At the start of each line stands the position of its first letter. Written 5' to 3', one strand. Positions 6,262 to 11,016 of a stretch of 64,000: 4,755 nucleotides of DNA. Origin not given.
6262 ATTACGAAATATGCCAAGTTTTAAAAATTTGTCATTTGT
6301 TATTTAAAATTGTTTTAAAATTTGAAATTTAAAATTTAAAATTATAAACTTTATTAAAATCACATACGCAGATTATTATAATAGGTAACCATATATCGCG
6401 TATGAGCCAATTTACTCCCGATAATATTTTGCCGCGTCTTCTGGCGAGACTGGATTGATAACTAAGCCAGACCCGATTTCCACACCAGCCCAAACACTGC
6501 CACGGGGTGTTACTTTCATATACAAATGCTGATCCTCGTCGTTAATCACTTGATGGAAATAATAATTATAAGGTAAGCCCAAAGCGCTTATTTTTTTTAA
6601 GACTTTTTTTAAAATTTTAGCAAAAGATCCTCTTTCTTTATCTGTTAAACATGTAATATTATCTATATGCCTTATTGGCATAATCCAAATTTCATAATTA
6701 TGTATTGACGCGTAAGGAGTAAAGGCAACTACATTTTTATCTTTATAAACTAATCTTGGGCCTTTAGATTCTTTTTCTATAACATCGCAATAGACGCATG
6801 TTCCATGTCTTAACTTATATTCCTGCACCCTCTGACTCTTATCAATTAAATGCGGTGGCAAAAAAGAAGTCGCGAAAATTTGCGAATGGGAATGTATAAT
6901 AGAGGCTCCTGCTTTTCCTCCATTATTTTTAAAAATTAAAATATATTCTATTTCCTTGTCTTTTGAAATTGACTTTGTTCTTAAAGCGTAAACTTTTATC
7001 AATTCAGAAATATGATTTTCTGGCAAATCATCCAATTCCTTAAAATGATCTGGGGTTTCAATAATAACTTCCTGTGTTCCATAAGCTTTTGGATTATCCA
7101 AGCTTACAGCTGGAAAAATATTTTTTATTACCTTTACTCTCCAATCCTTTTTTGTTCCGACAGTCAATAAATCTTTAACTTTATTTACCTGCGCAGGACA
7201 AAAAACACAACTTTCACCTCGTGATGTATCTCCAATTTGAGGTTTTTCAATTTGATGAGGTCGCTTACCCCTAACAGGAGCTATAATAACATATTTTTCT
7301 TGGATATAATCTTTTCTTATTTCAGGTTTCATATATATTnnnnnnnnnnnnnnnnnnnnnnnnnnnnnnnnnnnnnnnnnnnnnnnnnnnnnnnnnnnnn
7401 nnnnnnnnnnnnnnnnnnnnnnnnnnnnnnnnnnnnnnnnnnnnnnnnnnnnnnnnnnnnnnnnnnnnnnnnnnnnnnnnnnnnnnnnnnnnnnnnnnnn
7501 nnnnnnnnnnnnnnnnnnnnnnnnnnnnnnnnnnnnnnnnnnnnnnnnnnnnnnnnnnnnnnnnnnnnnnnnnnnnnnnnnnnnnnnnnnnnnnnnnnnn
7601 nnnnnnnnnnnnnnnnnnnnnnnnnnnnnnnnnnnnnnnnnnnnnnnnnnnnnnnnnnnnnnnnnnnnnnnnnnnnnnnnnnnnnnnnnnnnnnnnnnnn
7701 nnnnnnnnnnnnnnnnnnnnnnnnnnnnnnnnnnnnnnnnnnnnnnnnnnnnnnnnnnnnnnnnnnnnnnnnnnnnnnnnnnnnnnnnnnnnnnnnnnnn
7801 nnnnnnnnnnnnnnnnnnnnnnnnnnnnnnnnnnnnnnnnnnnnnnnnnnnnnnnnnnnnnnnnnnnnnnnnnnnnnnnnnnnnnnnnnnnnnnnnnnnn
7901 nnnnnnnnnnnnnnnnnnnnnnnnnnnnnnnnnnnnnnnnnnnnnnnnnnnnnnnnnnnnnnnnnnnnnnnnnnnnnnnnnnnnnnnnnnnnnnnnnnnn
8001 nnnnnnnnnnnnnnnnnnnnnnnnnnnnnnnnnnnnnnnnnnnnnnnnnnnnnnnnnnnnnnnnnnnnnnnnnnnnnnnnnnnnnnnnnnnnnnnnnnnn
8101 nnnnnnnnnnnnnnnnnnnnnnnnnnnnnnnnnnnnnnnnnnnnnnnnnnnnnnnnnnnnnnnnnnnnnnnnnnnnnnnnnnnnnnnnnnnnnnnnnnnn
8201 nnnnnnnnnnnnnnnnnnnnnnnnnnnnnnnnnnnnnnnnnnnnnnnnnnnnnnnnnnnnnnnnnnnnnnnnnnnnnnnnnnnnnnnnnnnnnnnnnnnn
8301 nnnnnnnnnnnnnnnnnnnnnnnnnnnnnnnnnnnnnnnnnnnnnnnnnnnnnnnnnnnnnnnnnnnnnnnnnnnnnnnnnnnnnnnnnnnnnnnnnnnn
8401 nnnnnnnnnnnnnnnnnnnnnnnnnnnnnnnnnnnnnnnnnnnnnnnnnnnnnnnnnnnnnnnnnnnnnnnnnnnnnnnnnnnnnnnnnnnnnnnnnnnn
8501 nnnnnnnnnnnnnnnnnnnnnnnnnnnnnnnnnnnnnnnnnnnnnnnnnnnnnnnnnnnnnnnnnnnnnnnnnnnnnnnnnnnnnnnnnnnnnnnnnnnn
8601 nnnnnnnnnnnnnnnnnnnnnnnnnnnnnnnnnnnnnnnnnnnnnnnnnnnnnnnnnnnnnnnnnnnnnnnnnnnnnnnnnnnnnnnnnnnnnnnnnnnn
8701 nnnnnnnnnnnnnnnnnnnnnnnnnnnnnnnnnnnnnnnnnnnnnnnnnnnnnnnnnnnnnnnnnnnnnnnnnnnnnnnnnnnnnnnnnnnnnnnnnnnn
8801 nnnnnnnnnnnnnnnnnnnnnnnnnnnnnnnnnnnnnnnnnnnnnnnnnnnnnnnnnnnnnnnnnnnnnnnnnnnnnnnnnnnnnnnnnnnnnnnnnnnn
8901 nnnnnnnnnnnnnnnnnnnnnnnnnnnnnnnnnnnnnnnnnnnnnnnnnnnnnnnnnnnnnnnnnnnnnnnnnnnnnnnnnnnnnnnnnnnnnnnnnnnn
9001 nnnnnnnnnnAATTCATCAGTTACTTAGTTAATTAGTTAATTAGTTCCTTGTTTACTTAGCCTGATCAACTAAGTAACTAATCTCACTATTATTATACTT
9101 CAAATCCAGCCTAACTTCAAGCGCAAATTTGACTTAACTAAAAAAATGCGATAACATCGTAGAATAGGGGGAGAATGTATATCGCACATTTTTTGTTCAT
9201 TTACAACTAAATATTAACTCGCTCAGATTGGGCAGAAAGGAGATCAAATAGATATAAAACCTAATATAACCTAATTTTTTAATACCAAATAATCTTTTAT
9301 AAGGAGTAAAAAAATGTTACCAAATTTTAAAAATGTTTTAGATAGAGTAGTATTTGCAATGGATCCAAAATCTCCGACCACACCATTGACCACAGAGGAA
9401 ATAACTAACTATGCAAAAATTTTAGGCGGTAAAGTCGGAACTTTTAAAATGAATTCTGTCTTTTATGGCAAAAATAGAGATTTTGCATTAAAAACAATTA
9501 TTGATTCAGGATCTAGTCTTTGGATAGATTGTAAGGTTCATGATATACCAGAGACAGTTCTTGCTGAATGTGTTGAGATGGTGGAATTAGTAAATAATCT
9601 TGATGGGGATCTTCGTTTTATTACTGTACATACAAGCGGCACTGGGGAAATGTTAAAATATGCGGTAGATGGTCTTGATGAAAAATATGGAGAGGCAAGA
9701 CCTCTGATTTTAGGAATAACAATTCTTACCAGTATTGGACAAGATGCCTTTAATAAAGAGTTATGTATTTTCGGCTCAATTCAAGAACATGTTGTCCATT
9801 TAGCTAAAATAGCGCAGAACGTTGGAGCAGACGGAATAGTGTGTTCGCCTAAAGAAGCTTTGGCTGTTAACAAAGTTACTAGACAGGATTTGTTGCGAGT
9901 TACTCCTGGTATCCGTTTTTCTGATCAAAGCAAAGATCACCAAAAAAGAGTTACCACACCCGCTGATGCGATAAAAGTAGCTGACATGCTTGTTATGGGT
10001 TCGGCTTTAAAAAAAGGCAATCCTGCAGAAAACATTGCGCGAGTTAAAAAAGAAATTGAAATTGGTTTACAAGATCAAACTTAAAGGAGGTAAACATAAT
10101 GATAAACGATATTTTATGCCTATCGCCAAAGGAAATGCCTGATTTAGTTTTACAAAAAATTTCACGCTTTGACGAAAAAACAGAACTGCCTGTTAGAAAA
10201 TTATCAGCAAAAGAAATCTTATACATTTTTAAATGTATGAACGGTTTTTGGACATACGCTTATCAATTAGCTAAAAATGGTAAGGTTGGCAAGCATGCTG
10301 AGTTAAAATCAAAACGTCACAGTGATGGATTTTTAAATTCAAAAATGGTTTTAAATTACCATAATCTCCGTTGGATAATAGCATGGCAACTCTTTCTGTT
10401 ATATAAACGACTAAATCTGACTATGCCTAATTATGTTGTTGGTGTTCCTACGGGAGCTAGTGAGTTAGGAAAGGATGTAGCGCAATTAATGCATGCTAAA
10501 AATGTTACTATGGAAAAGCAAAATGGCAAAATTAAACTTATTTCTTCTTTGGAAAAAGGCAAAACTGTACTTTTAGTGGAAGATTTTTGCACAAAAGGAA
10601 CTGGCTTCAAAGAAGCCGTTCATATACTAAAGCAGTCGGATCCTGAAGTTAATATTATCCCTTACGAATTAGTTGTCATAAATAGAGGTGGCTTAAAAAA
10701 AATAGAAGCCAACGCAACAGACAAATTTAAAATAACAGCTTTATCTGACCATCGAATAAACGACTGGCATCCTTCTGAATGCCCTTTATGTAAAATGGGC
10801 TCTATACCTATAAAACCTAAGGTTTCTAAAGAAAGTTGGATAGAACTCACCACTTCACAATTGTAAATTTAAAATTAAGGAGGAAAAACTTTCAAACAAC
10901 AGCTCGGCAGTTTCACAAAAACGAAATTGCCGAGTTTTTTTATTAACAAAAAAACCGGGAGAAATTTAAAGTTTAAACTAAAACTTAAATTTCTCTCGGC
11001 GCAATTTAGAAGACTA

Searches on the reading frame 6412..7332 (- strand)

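Call 58: search_protein_families(library=pfam, proteins=[window:6412-7332:-], max_evalue=0.00001)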
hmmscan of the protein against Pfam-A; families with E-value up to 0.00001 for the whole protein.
window:6412-7332:- (306 aa): 5 families
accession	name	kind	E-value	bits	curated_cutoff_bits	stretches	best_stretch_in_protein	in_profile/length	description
PF01087.27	GalP_UDP_transf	-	3.3e-15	57.4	22.1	1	76-159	101-184/184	Galactose-1-phosphate uridyl transferase, N-terminal domain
PF01230.28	HIT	-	6.6e-10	39.9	21.5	0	193-250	7-64/98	HIT domain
PF16285.10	DUF4931_N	-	1.5e-09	38.4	24.1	1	38-153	16-119/124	Domain of unknown function (DUF4931) N-terminal domain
PF02744.22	GalP_UDP_tr_C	-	8.8e-07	29.2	29.2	1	168-250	4-87/165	Galactose-1-phosphate uridyl transferase, C-terminal domain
PF11969.13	DcpS_C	-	4.2e-06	27.6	24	0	179-249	2-71/114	Scavenger mRNA decapping enzyme C-term binding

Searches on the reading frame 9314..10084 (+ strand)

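Call 77: search_protein_families(library=pfam, proteins=[window:9314-10084:+], max_evalue=0.00001)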
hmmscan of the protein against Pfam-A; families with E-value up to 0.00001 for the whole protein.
window:9314-10084:+ (256 aa): 1 family
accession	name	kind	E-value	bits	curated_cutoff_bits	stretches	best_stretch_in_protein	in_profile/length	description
PF00215.30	OMPdecase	-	3.8e-25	89.5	27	1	11-242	2-219/221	Orotidine 5'-phosphate decarboxylase / HUMPS family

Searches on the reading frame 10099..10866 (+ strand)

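Call 77: search_protein_families(library=pfam, proteins=[window:10099-10866:+], max_evalue=0.00001)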
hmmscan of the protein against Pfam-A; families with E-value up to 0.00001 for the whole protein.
window:10099-10866:+ (255 aa): 1 family
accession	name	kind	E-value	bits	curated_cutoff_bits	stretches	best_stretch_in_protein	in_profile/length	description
PF00156.33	Pribosyltran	-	1.4e-07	31.4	26.3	1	122-215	42-145/158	Phosphoribosyl transferase domain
